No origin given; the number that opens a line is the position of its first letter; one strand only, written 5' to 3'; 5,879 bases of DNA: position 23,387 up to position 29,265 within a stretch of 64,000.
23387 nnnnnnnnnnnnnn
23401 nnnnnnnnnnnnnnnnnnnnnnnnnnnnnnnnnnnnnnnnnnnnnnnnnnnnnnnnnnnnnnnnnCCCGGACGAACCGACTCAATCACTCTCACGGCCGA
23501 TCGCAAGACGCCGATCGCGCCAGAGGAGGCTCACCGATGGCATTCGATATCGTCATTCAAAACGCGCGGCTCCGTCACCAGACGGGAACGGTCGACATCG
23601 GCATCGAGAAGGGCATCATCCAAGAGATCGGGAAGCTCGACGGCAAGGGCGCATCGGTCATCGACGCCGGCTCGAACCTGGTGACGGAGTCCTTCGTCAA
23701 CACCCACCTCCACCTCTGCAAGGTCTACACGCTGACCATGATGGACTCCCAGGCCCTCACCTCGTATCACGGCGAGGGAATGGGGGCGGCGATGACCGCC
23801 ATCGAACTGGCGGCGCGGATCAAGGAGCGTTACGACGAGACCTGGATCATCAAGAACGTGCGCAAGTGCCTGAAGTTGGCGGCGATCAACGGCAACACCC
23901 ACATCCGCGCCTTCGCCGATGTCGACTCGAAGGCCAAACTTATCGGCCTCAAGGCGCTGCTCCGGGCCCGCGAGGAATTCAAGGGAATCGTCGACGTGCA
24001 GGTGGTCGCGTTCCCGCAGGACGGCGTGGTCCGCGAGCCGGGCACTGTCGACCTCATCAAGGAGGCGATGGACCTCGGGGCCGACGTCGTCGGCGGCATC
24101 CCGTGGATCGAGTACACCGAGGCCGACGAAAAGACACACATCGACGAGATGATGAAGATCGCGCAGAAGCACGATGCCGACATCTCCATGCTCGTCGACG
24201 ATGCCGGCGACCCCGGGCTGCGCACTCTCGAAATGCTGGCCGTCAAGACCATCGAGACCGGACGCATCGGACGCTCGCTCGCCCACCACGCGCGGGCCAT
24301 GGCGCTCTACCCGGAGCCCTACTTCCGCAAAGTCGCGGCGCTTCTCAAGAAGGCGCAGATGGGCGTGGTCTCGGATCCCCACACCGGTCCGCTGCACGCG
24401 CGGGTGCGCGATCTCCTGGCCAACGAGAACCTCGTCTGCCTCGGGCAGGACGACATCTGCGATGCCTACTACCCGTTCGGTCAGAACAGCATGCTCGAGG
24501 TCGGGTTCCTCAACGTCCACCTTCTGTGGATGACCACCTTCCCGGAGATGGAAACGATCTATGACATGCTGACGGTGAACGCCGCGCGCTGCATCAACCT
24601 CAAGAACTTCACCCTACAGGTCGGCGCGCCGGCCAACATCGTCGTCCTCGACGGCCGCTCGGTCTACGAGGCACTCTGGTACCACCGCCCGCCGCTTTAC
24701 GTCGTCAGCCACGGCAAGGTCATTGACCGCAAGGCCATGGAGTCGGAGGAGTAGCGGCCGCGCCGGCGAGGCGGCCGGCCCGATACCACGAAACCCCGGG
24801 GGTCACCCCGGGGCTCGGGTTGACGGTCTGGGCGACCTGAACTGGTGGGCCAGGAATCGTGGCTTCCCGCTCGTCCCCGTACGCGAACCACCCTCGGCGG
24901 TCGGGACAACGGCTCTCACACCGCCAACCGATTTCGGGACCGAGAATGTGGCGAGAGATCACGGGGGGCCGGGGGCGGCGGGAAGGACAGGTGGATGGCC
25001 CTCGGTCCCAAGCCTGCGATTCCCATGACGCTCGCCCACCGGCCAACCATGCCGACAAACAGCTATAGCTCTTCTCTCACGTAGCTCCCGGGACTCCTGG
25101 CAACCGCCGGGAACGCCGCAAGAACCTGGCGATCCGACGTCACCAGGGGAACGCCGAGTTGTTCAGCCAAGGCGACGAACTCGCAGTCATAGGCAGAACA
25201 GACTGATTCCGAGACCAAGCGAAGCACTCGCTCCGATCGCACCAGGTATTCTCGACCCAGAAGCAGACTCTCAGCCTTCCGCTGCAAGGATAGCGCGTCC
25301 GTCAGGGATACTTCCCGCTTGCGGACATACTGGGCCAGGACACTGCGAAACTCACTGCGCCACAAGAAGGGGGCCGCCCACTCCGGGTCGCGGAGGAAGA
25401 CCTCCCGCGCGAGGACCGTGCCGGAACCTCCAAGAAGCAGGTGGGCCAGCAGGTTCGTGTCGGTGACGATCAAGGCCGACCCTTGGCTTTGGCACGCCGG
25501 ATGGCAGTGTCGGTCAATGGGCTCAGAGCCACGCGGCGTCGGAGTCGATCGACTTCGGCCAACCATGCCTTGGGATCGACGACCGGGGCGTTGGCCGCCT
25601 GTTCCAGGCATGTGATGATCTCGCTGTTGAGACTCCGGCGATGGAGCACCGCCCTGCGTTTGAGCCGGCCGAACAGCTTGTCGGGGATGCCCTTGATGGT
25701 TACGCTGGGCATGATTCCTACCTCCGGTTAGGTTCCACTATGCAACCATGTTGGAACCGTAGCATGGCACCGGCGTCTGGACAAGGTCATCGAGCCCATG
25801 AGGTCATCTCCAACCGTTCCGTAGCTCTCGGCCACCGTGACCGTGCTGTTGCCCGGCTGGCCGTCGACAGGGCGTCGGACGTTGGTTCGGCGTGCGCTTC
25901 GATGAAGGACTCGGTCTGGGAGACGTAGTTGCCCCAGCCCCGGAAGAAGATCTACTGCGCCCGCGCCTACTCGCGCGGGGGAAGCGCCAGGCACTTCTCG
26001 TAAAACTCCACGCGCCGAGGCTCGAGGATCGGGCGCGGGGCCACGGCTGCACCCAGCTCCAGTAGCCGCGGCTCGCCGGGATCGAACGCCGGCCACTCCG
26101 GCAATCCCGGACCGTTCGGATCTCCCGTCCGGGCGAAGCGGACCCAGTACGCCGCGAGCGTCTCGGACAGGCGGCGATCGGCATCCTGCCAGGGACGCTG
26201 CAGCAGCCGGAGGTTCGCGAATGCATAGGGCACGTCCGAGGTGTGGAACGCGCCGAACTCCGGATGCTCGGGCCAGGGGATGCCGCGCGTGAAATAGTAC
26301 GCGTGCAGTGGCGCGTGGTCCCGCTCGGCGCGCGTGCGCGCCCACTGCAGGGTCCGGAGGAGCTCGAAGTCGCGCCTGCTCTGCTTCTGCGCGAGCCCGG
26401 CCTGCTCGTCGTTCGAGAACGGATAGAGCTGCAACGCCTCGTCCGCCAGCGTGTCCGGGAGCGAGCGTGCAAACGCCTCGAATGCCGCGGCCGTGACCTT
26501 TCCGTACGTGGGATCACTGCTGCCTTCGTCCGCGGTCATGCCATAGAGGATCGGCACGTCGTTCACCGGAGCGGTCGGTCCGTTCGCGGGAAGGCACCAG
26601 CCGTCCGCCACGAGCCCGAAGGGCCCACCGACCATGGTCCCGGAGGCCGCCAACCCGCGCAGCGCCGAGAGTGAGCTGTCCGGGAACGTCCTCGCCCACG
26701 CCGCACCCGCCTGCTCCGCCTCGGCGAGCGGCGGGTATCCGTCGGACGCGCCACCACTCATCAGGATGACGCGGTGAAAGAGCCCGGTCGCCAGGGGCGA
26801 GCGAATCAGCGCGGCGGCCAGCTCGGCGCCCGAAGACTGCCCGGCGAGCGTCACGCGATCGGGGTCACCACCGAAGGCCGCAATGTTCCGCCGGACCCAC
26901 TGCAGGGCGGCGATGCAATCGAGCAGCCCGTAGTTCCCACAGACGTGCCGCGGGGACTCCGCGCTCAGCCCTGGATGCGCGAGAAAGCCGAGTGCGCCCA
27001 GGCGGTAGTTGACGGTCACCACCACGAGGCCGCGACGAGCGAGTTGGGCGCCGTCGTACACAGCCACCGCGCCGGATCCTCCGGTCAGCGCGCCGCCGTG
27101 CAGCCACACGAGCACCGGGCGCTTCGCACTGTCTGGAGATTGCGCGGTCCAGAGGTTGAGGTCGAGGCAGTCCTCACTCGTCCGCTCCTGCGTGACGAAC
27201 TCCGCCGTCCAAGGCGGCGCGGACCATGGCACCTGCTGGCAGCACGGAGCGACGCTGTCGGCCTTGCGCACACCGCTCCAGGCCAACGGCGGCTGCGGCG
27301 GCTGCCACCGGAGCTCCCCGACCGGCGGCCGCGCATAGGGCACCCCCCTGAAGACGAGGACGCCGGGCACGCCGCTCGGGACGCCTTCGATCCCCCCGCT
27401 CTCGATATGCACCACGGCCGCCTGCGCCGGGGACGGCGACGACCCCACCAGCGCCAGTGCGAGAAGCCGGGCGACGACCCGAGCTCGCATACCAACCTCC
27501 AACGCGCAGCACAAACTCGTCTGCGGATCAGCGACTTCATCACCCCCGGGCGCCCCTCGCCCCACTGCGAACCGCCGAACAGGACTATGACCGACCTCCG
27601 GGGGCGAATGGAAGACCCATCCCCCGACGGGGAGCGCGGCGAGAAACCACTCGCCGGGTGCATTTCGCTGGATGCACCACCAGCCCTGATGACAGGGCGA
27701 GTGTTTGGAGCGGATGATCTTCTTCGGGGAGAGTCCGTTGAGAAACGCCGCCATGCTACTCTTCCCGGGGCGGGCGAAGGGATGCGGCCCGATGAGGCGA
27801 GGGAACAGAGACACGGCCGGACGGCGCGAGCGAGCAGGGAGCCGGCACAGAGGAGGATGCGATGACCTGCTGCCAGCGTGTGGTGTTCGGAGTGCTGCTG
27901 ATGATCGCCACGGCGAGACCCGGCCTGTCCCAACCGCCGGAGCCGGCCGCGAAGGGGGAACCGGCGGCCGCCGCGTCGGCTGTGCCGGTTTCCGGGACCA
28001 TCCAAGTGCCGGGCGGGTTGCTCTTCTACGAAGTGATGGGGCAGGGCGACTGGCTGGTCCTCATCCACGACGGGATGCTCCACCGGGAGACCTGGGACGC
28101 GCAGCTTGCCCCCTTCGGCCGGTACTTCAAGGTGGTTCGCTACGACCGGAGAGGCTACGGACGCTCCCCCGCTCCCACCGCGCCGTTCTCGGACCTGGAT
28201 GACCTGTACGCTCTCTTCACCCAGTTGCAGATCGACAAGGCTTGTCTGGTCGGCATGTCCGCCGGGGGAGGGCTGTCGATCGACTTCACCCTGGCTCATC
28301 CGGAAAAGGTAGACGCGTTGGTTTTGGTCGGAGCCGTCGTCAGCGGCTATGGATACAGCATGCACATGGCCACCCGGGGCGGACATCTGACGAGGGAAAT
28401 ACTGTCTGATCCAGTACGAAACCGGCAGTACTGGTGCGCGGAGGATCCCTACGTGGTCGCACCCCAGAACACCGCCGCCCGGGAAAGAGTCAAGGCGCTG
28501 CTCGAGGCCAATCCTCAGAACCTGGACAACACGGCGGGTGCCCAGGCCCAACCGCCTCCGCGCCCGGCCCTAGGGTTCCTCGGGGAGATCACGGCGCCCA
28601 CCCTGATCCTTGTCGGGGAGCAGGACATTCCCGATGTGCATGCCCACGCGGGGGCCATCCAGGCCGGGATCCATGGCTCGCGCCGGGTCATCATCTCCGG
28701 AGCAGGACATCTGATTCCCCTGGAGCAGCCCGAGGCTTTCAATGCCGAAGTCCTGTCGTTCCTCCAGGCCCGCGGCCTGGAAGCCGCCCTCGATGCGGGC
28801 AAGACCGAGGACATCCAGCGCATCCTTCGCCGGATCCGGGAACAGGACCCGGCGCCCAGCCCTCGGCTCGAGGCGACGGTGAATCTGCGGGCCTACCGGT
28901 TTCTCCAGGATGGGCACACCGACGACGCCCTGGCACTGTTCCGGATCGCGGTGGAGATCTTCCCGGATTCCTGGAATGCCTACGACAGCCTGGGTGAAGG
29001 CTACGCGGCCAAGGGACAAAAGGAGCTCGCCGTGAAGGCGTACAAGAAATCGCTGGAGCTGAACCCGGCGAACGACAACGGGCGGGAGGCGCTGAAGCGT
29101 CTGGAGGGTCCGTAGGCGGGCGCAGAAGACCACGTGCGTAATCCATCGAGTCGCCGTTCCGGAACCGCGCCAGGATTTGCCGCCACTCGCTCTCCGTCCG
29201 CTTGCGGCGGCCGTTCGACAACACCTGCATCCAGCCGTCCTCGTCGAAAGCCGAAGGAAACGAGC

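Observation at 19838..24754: Uridine phosphorylase - two-subunit molybdenum hydroxylase (no FAD subunit) - CodA-like deaminase cluster: candidate oxidative pyrimidine/nucleobase pathway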

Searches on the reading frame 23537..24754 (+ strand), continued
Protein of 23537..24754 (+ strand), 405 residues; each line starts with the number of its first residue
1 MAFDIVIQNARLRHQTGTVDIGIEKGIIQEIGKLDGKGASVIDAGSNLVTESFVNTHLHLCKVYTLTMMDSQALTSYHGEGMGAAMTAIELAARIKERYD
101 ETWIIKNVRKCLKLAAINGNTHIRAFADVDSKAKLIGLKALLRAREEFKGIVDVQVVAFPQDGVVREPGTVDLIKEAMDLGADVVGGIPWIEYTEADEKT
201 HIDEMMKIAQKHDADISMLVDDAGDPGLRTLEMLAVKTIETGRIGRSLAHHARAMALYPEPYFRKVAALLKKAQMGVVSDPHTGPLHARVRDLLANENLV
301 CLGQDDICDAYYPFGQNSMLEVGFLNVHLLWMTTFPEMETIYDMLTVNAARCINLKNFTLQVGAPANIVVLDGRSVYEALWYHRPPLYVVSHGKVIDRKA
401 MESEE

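Call 60: search_protein_families(library=ncbifam, proteins=[L133:4389-5777:+, L133:18303-19856:+, L133:19911-21203:+, L168:3196-4086:-, L168:4127-5335:-, L168:19432-20313:+, L168:20385-21074:+, L149:20057-21208:+, L168:1415-3142:-, L168:18956-19369:+], max_evalue=0.00001)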
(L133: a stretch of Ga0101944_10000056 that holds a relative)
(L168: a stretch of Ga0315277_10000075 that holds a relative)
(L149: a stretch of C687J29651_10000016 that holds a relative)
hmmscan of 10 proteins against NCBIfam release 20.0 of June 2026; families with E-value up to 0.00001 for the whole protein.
L133:4389-5777:+ (462 aa): 4 families
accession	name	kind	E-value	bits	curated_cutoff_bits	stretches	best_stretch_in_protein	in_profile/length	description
NF007995.0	PRK10720.1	equivalog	3.1e-75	253.7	477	1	18-449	10-417/429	uracil permease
TIGR00801.1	ncs2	superfamily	7.3e-69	232.7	291.8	1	20-437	2-415/415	NCS2 family nucleobase:cation symporter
TIGR03616.1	RutG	equivalog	1.4e-60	205.3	758.65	1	18-437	25-424/429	pyrimidine utilization transport protein G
TIGR03173.1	pbuX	subfamily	5.8e-43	147.2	414.15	1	28-438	1-406/407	xanthine permease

L133:18303-19856:+ (517 aa): 3 families
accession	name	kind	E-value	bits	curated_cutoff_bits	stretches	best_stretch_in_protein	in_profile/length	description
NF004760.0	PRK06091.1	subfamily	1.9e-145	485.5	433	1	3-513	2-494/555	acyl-CoA synthetase FdrA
NF004230.0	PRK05678.1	equivalog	2.8e-17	62.9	336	1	110-257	62-209/291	succinate--CoA ligase subunit alpha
TIGR01019.1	sucCoAalpha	subfamily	1.3e-14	54.3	353.2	1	111-257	61-207/286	succinate--CoA ligase subunit alpha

L133:19911-21203:+ (431 aa): 0 families

L168:3196-4086:- (296 aa): 10 families
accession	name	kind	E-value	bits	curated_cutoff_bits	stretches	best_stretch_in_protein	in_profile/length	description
NF009803.0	PRK13287.1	equivalog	2e-29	102.4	406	1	5-258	15-271/333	formamidase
NF040852.1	nitrile_Arch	equivalog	4.7e-27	94.8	500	1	16-252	13-241/262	nitrilase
TIGR03381.1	agmatine_aguB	equivalog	1.9e-23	83.2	410.25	1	7-277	4-278/279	N-carbamoylputrescine amidase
NF009802.0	PRK13286.1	equivalog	6.4e-22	78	427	1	38-235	52-246/345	aliphatic amidase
NF033621.1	de_GSH_amidase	exception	5.7e-21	75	355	1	7-252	3-241/260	deaminated glutathione amidase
NF043013.1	DeGluthAmidYersProt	equivalog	1.6e-18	66.9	500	1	66-234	60-238/278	deaminated glutathione amidase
TIGR00546.1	lnt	equivalog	4.5e-15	55.7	132.9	1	17-124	179-275/395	apolipoprotein N-acyltransferase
NF007757.0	PRK10438.1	equivalog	2.4e-13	49.9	249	1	36-239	33-224/256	amidohydrolase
NF010588.0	PRK13981.1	equivalog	1.5e-12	46.7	479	1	5-239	6-236/546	NAD+ synthase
TIGR04048.1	nitrile_sll0784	equivalog_domain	1.8e-10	40.3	502.6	1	4-166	3-169/301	Nit6803 family nitrilase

L168:4127-5335:- (402 aa): 7 families
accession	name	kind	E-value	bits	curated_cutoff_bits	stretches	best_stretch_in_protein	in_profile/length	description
NF052585.1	SucGlutTfsCaiB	equivalog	6.8e-124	413.5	750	1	2-385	6-388/394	succinate--glutarate CoA-transferase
NF041294.1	Scnl_mescCoAtase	equivalog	5.7e-97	325.2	700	1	1-382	1-380/381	succinyl-CoA:mesaconate CoA-transferase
NF008511.0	PRK11430.1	equivalog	1.1e-85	288.1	522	1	3-370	9-362/381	CoA:oxalate CoA-transferase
NF003809.0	PRK05398.1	subfamily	1.8e-80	270.6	442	2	2-213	3-207/416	formyl-CoA transferase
TIGR03253.1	oxalate_frc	equivalog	6.9e-80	268.8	504.2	2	2-213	2-206/416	formyl-CoA transferase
NF002914.1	PRK03525.1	equivalog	1.2e-33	116.7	413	1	3-401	9-396/400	L-carnitine CoA-transferase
TIGR04253.1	mesacon_CoA_iso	equivalog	1e-28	100.5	725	1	4-400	3-398/403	2-methylfumaryl-CoA isomerase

L168:19432-20313:+ (293 aa): 1 family
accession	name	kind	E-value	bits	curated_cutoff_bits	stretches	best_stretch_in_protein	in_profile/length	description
TIGR03035.1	trp_arylform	equivalog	9.8e-10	38.7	223.05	1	3-100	2-97/206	arylformamidase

L168:20385-21074:+ (229 aa): 0 families

L149:20057-21208:+ (384 aa): 27 families (the best 25 are shown)
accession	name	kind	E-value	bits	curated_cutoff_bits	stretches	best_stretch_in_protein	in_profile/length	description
NF004720.0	PRK06064.1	subfamily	3.3e-125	417.9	420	1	1-383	1-377/389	thiolase domain-containing protein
NF053570.1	AcCoTHIOL_METTL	equivalog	1.6e-108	363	600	1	1-383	1-373/385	acetyl-CoA acetyltransferase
NF005704.0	PRK07516.1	subfamily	1.9e-81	274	412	1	2-382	2-376/389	thiolase domain-containing protein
NF009228.0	PRK12578.1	subfamily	9.4e-76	254.9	485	1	2-383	3-377/387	thiolase domain-containing protein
NF004810.0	PRK06157.1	equivalog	4.4e-72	243.4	403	1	2-382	7-384/400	acetyl-CoA acetyltransferase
NF004982.0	PRK06365.1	equivalog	2.9e-65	221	695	2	1-260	15-267/430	thiolase domain-containing protein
NF006102.0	PRK08256.1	subfamily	5.2e-61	206.9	436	1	2-380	3-380/394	lipid-transfer protein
NF004811.0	PRK06158.1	subfamily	3.7e-57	194.1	421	1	4-381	10-368/384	acetyl-CoA acetyltransferase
NF004715.0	PRK06059.1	equivalog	1.2e-55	189.2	424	1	2-384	4-391/399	lipid-transfer protein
NF004936.0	PRK06289.1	equivalog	1.6e-52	178.7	375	1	16-381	17-391/405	acetyl-CoA acetyltransferase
NF006180.0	PRK08313.1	subfamily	2.6e-50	171.4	514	1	2-381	4-372/389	thiolase domain-containing protein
NF006010.0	PRK08142.1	subfamily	9.6e-48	162.8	462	1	6-381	9-372/388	thiolase domain-containing protein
NF005892.0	PRK07855.1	subfamily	1.3e-47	162.6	469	1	4-360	8-360/390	lipid-transfer protein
NF004721.0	PRK06065.1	equivalog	2.4e-45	155.1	455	1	2-380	10-380/393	thiolase domain-containing protein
NF053628.1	BnzsclthlBbsBGT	equivalog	6.1e-44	150.4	750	1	2-362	5-351/389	benzoylsuccinyl-CoA thiolase subunit BbsB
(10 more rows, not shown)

L168:1415-3142:- (575 aa): 3 families
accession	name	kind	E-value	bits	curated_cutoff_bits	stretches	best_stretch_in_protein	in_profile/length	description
NF004760.0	PRK06091.1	subfamily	3.3e-167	557.3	433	1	7-573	5-555/555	acyl-CoA synthetase FdrA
NF004230.0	PRK05678.1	equivalog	7e-16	58.3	336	1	115-291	65-240/291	succinate--CoA ligase subunit alpha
TIGR01019.1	sucCoAalpha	subfamily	4.1e-13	49.4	353.2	1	116-291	64-238/286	succinate--CoA ligase subunit alpha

L168:18956-19369:+ (137 aa): 1 family
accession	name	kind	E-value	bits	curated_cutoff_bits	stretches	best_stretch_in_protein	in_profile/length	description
NF004760.0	PRK06091.1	subfamily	2.8e-06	26.1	433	1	4-43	3-41/555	acyl-CoA synthetase FdrA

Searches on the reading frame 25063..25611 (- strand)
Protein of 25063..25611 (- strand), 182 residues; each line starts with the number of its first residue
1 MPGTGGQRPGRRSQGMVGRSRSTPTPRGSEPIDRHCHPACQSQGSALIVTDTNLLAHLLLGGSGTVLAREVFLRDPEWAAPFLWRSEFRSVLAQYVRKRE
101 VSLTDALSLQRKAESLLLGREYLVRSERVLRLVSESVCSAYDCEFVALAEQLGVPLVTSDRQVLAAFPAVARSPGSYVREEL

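Call 7: search_protein_families(library=pfam, proteins=[window:25063-25611:-])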
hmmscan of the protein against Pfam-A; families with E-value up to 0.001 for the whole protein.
window:25063-25611:- (182 aa): 1 family
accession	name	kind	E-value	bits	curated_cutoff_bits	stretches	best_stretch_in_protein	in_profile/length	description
PF01850.27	PIN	-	2.5e-07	31.8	23.6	1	48-162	1-113/120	PIN domain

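Call 8: search_protein_families(library=ncbifam, proteins=[window:25063-25611:-])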
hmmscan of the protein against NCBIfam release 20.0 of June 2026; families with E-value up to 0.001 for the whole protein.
window:25063-25611:- (182 aa): 0 families

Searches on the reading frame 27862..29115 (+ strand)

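Call 7: search_protein_families(library=pfam, proteins=[window:27862-29115:+])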
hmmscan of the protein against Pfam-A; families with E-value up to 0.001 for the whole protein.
window:27862-29115:+ (417 aa): 10 families
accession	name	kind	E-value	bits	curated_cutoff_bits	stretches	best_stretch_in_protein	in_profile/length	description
PF12697.13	Abhydrolase_6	-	4.1e-19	70.6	26.3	1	65-295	1-216/217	Alpha/beta hydrolase family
PF00561.26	Abhydrolase_1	-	2.5e-18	67.1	25.8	1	65-169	3-105/245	alpha/beta hydrolase fold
PF12146.15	Hydrolase_4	-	6.3e-11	42.5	27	1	89-255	32-202/239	Serine aminopeptidase, S33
PF13428.12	TPR_14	-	7.1e-09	35.9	23.5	0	342-374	6-38/44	Tetratricopeptide repeat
PF07719.23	TPR_2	-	3.1e-08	33.6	27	1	372-404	2-34/34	Tetratricopeptide repeat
PF13414.12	TPR_11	-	3.5e-06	27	26.8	0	381-407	4-30/42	TPR repeat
PF00515.34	TPR_1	-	3.5e-06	27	27.8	1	377-404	7-34/34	Tetratricopeptide repeat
PF13432.12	TPR_16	-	4.8e-05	24.1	32.7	1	343-404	3-64/65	Tetratricopeptide repeat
PF13181.12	TPR_8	-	0.00014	22.2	25.7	1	373-404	3-34/34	Tetratricopeptide repeat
PF13429.12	TPR_15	-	0.00097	19.1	26.2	0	306-373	117-182/280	Tetratricopeptide repeat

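Call 8: search_protein_families(library=ncbifam, proteins=[window:27862-29115:+])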
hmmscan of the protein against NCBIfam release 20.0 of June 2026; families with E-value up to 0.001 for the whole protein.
window:27862-29115:+ (417 aa): 34 families (the best 25 are shown)
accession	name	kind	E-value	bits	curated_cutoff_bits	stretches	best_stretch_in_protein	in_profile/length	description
NF051488.1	bifunc_PcaDC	exception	9.2e-30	104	390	1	74-313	24-262/375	bifunctional 3-oxoadipate enol-lactonase/4-carboxymuconolactone decarboxylase PcaDC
TIGR02427.1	protocat_pcaD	equivalog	6.2e-27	94.6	255.85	1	57-302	5-251/251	3-oxoadipate enol-lactonase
NF051487.1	bifunc_PcaCD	exception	1.7e-21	76.9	430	1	65-302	175-412/413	bifunctional 4-carboxymuconolactone decarboxylase/3-oxoadipate enol-lactonase PcaCD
NF050089.1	i_nPHAscl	equivalog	4.4e-18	65.4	300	1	54-177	9-135/288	intracellular short-chain-length polyhydroxyalkanoate depolymerase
TIGR03695.1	menH_SHCHC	equivalog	7.7e-15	55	208.55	2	63-158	3-104/252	2-succinyl-6-hydroxy-2,4-cyclohexadiene-1-carboxylate synthase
TIGR03611.1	RutD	equivalog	9.3e-15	54.7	238.5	1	74-158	25-113/258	pyrimidine utilization protein D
NF052610.1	macro_16_ester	equivalog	2.7e-13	49.9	420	1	76-160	41-129/281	alpha/beta fold macrolide esterase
NF045632.1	hydroxlase_HsaD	equivalog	1.9e-12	46.8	400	1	52-158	22-137/290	4,5:9,10-diseco-3-hydroxy-5,9,17-trioxoandrosta-1(10),2-diene-4-oate hydrolase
TIGR01738.1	bioH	equivalog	3.8e-12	46.4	206.95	1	60-158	1-98/245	pimeloyl-ACP methyl ester esterase BioH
TIGR01250.1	pro_imino_pep_2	subfamily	6.5e-12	45.6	167.65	2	240-301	227-287/288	proline iminopeptidase-family hydrolase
NF033124.1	estX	equivalog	3.3e-11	42.9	600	1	77-157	42-126/280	macrolide esterase EstX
NF041759.1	mac_hydro_EstT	equivalog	6.7e-11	41.9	450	1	87-158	49-126/278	macrolide hydrolase EstT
NF011457.0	PRK14875.1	equivalog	1.2e-10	40.9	307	1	34-159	102-232/372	acetoin dehydrogenase dihydrolipoyllysine-residue acetyltransferase subunit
TIGR03343.1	biphenyl_bphD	equivalog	5.2e-10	39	462.15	1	114-302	90-281/282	2-hydroxy-6-oxo-6-phenylhexa-2,4-dienoate hydrolase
NF053693.1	esterase_mleCBF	exception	7.3e-10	38.7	564.5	1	67-162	28-131/279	CBF family alpha/beta fold macrolide esterase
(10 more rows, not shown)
